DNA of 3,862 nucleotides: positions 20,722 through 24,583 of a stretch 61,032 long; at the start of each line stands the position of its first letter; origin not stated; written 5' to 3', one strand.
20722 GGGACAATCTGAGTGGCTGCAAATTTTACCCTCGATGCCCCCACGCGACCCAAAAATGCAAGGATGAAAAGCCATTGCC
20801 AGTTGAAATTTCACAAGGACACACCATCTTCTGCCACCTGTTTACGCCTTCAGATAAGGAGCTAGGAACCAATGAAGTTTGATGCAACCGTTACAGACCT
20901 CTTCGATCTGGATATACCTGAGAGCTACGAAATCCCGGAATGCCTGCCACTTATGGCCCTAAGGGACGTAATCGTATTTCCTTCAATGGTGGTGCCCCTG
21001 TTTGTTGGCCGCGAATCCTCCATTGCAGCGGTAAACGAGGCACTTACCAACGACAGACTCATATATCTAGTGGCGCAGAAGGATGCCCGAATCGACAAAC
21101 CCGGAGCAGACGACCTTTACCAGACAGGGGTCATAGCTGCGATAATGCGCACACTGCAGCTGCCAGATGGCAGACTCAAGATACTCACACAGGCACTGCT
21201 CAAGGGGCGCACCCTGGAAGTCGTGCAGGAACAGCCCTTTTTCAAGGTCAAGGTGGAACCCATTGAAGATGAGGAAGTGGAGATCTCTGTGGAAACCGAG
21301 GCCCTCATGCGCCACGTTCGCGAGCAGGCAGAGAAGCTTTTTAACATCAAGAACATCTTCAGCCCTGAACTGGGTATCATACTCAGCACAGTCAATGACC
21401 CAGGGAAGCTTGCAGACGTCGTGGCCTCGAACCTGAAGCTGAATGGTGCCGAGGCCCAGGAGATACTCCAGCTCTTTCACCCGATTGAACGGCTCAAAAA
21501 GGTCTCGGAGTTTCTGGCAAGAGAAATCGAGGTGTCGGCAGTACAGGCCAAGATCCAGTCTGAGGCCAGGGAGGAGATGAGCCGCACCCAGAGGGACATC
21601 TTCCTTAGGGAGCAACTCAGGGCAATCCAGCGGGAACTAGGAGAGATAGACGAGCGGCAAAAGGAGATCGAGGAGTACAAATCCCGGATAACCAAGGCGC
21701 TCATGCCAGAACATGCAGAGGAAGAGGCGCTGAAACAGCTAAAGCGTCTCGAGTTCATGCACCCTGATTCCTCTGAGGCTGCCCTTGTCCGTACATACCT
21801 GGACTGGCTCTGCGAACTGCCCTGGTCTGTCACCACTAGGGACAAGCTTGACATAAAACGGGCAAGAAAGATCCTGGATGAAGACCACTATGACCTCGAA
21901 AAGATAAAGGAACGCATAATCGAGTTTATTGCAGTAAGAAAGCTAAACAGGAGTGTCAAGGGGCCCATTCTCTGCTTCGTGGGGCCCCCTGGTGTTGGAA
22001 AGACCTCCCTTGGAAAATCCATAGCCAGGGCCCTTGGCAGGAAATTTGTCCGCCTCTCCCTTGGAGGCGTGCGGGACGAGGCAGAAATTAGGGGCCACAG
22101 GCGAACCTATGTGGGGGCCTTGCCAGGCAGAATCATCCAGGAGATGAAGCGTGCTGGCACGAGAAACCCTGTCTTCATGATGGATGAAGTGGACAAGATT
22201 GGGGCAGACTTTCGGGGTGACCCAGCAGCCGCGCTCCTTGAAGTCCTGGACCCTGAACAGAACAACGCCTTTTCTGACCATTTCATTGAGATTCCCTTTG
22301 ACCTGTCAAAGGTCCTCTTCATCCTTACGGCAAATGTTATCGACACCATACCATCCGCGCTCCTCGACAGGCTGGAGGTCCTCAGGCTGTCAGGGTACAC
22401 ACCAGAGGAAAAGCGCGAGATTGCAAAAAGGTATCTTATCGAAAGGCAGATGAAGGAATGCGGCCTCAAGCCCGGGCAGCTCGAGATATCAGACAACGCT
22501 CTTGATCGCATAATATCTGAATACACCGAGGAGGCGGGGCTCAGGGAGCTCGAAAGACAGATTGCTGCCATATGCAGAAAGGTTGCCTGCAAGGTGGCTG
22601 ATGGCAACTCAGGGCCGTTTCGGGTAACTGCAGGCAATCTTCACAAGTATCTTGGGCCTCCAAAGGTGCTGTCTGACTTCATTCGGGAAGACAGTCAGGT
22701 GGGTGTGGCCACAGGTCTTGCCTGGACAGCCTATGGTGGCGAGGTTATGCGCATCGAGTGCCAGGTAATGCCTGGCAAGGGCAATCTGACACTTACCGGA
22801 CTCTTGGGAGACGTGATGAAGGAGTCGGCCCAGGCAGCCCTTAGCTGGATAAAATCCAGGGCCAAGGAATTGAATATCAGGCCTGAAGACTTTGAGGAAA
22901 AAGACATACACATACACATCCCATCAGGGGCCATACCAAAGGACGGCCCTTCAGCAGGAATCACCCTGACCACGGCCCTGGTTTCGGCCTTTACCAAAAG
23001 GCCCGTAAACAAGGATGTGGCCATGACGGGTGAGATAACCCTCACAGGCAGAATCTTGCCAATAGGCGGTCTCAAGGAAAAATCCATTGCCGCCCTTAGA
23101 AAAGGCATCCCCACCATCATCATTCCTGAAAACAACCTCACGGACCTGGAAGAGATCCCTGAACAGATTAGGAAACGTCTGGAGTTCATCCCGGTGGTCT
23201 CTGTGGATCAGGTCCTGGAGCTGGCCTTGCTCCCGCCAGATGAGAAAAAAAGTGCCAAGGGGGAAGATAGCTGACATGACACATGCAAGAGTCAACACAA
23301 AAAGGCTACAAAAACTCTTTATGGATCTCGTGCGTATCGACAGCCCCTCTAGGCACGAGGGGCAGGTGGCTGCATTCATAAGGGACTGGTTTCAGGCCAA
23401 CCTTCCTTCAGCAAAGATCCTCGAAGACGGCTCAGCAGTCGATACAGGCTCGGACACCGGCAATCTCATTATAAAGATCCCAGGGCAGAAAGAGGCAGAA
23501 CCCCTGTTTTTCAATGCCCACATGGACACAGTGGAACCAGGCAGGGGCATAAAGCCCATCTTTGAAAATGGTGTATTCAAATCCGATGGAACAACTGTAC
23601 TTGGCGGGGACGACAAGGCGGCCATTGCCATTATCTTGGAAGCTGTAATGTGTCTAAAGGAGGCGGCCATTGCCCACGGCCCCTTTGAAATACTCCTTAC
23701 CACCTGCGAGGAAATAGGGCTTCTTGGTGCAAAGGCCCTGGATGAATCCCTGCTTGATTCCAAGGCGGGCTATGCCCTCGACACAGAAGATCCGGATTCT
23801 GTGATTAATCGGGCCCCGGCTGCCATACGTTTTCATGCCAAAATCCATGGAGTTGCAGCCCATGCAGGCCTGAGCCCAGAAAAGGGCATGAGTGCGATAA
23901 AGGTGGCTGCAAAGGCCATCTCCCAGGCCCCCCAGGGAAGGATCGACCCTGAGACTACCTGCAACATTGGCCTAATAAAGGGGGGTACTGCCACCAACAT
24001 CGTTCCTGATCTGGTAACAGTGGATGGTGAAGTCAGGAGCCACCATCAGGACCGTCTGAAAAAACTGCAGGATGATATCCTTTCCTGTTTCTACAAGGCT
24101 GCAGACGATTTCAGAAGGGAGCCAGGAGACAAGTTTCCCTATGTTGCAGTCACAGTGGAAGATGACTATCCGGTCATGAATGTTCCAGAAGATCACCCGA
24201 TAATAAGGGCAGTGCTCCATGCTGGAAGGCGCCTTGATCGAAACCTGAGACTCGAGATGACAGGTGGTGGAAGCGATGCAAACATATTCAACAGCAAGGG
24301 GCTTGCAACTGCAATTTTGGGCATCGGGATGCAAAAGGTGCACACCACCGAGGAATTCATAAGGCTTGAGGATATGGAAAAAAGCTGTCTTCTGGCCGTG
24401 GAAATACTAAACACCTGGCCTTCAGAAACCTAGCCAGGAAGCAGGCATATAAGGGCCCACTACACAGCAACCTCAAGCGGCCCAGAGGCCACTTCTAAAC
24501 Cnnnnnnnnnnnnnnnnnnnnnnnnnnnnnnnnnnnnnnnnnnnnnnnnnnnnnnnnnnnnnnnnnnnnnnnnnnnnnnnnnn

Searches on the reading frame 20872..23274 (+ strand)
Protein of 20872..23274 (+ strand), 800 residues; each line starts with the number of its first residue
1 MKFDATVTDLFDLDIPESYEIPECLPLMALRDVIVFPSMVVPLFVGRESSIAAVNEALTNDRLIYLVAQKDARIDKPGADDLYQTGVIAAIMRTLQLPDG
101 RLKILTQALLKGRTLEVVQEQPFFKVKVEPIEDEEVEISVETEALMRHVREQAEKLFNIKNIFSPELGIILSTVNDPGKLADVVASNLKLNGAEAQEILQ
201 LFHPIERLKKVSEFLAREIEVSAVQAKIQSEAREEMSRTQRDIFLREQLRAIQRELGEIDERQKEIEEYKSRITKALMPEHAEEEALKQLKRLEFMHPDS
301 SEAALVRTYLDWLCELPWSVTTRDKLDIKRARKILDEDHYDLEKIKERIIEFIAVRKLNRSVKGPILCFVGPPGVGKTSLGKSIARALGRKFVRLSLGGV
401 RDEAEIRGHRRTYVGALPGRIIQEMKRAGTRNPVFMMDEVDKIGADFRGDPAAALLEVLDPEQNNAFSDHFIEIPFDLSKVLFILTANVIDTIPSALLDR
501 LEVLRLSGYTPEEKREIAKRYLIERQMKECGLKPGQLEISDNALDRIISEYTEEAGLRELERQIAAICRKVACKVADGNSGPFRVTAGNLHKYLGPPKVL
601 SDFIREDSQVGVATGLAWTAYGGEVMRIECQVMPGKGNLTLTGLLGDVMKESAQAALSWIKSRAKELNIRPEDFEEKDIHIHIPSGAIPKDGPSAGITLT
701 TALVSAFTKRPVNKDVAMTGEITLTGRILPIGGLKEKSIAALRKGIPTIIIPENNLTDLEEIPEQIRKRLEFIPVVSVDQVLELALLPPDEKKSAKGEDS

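Call 38: search_protein_families(library=pfam, proteins=[window:20872-23274:+], max_evalue=0.001)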
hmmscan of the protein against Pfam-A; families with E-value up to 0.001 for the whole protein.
window:20872-23274:+ (800 aa): 6 families
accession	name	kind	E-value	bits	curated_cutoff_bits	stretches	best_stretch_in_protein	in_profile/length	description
PF05362.19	Lon_C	-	2.5e-89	298.7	21.1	1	585-786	2-203/205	Lon protease (S16) C-terminal proteolytic domain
PF02190.22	LON_substr_bdg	-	1e-49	169.7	28.7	1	25-217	2-200/200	ATP-dependent protease La (LON) substrate-binding domain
PF00004.35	AAA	-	8.8e-25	88.1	21.2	1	367-504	1-126/131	ATPase family associated with various cellular activities (AAA)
PF22667.2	Lon_lid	-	8.3e-22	77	27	1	528-579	1-52/57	Lon protease AAA+ ATPase lid domain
PF13541.12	ChlI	-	9.9e-11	42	27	1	628-755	1-121/121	Subunit ChlI of Mg-chelatase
PF07728.20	AAA_5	-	6.1e-07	30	22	1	367-500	2-138/139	AAA domain (dynein-related subfamily)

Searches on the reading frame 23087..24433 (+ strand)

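Call 38: search_protein_families(library=pfam, proteins=[window:23087-24433:+], max_evalue=0.001)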
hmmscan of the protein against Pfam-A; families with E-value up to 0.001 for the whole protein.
window:23087-24433:+ (448 aa): 4 families
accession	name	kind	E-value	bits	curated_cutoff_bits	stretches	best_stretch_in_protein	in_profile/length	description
PF07687.19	M20_dimer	-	1.5e-18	67.2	21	1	246-338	6-102/107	Peptidase dimerisation domain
PF01546.33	Peptidase_M20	-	2.3e-17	64.1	24.6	1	142-441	2-204/206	Peptidase family M20/M25/M40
PF05343.19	Peptidase_M42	-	3.6e-14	52.9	23.2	2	175-233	134-190/292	M42 glutamyl aminopeptidase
PF04389.22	Peptidase_M28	-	6.7e-08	32.9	21.3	1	126-219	1-77/193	Peptidase family M28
